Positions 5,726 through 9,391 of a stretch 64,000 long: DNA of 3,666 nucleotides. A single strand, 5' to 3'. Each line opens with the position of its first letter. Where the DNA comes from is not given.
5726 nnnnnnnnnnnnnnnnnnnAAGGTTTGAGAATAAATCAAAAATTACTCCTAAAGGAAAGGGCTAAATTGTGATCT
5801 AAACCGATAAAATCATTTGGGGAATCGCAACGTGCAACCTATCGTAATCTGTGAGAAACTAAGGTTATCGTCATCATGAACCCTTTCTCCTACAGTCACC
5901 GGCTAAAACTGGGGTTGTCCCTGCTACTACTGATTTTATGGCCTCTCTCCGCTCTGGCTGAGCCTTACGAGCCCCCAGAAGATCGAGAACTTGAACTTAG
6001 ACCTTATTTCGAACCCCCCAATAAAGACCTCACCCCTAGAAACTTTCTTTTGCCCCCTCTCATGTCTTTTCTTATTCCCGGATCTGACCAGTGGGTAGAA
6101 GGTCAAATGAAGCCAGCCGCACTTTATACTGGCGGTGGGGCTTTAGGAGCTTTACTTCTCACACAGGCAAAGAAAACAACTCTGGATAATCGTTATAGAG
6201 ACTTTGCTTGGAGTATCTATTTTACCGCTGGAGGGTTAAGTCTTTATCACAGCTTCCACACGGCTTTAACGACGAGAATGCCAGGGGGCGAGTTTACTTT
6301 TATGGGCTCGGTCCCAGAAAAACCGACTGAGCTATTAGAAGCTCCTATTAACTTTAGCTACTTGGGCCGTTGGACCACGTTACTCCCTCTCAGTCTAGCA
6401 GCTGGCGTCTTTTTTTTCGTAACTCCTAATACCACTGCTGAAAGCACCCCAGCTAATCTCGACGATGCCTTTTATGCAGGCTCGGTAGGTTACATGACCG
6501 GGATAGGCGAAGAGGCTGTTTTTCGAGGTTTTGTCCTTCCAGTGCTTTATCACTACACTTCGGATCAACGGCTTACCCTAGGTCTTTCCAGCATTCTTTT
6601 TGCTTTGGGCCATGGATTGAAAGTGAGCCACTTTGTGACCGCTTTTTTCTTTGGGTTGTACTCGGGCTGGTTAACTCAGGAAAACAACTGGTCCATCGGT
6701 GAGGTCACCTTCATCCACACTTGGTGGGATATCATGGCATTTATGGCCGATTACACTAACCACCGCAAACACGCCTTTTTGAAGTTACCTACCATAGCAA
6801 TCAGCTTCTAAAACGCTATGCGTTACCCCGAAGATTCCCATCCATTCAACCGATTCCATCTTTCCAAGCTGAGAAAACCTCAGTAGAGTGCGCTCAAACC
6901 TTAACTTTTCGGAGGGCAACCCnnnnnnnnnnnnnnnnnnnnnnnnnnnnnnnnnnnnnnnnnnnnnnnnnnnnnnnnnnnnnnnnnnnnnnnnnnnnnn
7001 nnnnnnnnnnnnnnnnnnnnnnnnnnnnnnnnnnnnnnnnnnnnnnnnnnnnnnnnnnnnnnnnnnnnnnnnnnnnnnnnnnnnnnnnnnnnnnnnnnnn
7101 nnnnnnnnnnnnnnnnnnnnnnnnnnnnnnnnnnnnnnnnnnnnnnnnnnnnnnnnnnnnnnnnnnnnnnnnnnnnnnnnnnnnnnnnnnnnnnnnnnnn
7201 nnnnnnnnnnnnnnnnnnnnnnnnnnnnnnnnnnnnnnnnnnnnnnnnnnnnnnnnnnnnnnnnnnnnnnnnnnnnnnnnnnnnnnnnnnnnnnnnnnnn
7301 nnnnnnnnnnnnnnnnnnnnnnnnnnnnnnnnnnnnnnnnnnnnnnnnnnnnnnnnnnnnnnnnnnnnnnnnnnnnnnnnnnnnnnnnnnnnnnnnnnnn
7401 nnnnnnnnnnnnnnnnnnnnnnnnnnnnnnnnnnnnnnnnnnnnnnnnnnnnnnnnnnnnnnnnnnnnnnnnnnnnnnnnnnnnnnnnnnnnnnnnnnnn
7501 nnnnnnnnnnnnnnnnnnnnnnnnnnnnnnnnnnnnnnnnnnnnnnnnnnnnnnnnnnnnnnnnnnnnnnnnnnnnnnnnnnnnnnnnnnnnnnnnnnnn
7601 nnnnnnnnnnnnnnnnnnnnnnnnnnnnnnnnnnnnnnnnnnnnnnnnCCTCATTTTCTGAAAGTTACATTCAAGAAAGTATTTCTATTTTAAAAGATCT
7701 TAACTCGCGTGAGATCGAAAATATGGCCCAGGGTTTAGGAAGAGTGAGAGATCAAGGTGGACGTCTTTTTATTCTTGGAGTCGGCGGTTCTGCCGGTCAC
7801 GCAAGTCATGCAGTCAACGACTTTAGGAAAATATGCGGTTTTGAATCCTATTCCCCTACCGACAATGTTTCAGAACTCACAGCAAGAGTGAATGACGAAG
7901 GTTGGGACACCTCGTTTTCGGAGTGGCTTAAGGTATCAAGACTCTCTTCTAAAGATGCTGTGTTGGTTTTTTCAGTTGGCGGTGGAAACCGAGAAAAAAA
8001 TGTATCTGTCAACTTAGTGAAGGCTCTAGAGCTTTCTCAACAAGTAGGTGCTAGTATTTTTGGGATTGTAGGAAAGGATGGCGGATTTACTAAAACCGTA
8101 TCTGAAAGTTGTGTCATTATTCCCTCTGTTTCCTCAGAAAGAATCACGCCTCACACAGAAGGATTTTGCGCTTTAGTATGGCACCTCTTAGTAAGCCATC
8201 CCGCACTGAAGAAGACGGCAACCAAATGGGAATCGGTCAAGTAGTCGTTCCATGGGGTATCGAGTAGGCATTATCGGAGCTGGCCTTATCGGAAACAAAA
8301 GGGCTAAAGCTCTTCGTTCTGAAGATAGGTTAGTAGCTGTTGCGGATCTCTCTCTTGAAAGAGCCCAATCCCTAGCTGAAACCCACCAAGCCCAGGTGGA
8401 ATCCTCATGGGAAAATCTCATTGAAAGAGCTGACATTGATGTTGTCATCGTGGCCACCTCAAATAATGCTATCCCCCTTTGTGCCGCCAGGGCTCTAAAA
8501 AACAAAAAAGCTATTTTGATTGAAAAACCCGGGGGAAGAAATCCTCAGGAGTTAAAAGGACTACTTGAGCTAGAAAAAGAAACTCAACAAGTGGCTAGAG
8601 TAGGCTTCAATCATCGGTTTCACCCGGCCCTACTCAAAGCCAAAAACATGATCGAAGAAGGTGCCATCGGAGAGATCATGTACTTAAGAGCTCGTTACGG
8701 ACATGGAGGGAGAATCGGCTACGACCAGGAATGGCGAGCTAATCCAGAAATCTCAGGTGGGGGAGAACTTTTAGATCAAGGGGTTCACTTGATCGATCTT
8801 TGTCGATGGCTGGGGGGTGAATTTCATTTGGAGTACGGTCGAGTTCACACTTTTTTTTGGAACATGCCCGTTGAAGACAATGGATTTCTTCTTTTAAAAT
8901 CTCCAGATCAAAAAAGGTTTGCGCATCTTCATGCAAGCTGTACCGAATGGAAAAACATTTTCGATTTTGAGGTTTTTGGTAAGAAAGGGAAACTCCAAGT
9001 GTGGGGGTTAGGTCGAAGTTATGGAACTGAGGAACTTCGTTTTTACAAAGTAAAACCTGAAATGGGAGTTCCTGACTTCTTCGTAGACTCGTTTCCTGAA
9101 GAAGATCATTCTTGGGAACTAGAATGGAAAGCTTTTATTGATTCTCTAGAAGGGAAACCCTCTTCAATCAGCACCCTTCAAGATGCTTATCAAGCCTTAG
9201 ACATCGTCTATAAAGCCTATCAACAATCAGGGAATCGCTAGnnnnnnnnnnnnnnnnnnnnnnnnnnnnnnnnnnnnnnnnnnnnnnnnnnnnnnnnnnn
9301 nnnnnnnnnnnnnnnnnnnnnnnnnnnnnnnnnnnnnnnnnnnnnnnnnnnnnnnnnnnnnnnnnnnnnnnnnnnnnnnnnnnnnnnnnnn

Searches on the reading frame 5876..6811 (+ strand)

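Call 68: search_protein_families(library=pfam, proteins=[window:5876-6811:+], max_evalue=0.00001)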
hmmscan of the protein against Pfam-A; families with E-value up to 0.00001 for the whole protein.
window:5876-6811:+ (311 aa): 1 family
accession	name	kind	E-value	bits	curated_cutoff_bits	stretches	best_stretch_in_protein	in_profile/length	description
PF02517.21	Rce1-like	-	5.5e-13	49.5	22.4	1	203-287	10-93/93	Type II CAAX prenyl endopeptidase Rce1-like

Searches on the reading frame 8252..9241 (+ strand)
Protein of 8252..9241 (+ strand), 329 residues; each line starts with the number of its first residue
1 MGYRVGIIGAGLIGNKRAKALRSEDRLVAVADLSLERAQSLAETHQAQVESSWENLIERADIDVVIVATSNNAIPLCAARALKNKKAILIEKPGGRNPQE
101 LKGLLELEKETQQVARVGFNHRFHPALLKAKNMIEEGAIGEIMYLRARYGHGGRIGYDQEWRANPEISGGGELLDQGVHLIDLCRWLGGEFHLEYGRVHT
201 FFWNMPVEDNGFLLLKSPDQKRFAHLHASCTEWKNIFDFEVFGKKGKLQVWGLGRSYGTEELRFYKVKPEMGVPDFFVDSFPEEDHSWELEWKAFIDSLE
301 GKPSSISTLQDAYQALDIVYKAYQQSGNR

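Call 5: search_protein_families(library=pfam, proteins=[window:8252-9241:+], max_evalue=0.1)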
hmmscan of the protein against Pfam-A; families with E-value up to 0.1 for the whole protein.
window:8252-9241:+ (329 aa): 18 families
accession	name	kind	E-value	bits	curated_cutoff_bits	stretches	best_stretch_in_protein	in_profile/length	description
PF22725.1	GFO_IDH_MocA_C3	-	1.7e-24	86.6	27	1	128-248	2-123/124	GFO/IDH/MocA C-terminal domain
PF01408.29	GFO_IDH_MocA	-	7.4e-20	72.3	24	1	4-119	2-120/120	Oxidoreductase family, NAD-binding Rossmann fold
PF02894.22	GFO_IDH_MocA_C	-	9.7e-16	58.7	22.9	1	131-326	1-210/218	Oxidoreductase family, C-terminal alpha/beta domain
PF03447.22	NAD_binding_3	-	6e-09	37.1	24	1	9-106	1-104/116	Homoserine dehydrogenase, NAD binding domain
PF01488.26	Shikimate_DH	-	9.8e-07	29.4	24.3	1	3-73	13-87/138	Shikimate / quinate 5-dehydrogenase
PF03807.23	F420_oxidored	-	1.4e-05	26.1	21.6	1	4-85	1-84/94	NADP oxidoreductase coenzyme F420-dependent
PF02826.25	2-Hacid_dh_C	-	2.3e-05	24.3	25.1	1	2-86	36-118/178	D-isomer specific 2-hydroxyacid dehydrogenase, NAD binding domain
PF03446.21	NAD_binding_2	-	0.00012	22.6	21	1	4-71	1-67/161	NAD binding domain of 6-phosphogluconate dehydrogenase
PF08635.15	ox_reductase_C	-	0.00012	22.2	22.5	1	123-204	2-80/142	Putative oxidoreductase C terminal domain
PF13241.12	NAD_binding_7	-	0.00029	21.8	22.1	1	3-84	8-84/104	Putative NAD(P)-binding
PF02737.24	3HCDH_N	-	0.0031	17.9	22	1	5-62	2-55/180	3-hydroxyacyl-CoA dehydrogenase, NAD binding domain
PF02254.24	TrkA_N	-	0.0051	17.5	23.8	1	7-84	3-85/116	TrkA-N domain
PF01113.26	DapB_N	-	0.0088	16.6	25.6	1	4-110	2-115/124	Dihydrodipicolinate reductase, N-terminus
PF01262.27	AlaDh_PNT_C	-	0.015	15.2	23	1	4-68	30-99/214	Alanine dehydrogenase/PNT, C-terminal domain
PF22685.1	Gal80p_C-like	-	0.029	15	29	0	125-160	1-35/152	Gal80p, C-terminal domain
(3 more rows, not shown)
